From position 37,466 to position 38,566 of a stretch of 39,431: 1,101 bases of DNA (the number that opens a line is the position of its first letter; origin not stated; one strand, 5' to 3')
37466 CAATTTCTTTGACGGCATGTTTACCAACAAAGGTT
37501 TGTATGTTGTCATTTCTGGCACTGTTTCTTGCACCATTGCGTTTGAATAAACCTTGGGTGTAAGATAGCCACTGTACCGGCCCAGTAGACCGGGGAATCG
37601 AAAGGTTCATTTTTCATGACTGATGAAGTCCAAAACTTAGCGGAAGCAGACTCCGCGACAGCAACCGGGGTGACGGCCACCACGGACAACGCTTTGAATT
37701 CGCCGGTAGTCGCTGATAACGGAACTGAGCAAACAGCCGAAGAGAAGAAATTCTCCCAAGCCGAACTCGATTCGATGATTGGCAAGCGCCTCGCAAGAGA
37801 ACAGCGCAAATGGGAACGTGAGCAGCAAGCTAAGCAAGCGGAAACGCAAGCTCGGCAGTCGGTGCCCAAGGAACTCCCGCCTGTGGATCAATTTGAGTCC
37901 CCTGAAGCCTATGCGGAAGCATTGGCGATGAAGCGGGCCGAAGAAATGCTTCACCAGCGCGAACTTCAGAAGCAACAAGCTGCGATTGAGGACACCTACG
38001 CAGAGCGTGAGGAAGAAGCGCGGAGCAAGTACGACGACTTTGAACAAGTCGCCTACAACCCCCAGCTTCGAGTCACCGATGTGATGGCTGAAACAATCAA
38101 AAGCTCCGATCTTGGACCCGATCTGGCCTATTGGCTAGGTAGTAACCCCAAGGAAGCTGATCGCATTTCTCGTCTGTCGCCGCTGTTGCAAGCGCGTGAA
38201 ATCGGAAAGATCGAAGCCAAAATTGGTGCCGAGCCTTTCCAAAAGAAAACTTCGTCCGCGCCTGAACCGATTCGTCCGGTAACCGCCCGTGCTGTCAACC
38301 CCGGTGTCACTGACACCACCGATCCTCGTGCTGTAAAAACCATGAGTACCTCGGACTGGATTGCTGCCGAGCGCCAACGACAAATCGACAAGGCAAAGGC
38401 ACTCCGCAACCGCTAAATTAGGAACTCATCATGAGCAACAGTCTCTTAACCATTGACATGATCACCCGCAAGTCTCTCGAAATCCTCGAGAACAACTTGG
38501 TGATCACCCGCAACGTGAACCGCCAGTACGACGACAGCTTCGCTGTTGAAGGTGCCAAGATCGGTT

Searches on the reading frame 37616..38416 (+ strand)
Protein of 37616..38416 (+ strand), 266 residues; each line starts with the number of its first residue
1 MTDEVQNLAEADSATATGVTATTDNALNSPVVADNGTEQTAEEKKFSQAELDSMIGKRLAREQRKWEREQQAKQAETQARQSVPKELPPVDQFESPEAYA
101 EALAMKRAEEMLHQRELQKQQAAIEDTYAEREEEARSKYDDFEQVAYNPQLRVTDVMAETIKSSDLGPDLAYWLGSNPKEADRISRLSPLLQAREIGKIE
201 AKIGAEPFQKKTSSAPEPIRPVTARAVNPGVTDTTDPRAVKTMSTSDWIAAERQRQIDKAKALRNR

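Call 60: search_protein_families(library=phrogs, proteins=[window:37616-38416:+], max_evalue=0.00001)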
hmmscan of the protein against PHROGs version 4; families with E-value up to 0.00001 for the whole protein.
window:37616-38416:+ (266 aa): 1 family
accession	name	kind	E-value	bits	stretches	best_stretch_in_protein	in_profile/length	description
phrog_8865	-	head and packaging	1.8e-32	114.2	1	25-255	58-292/297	head scaffolding protein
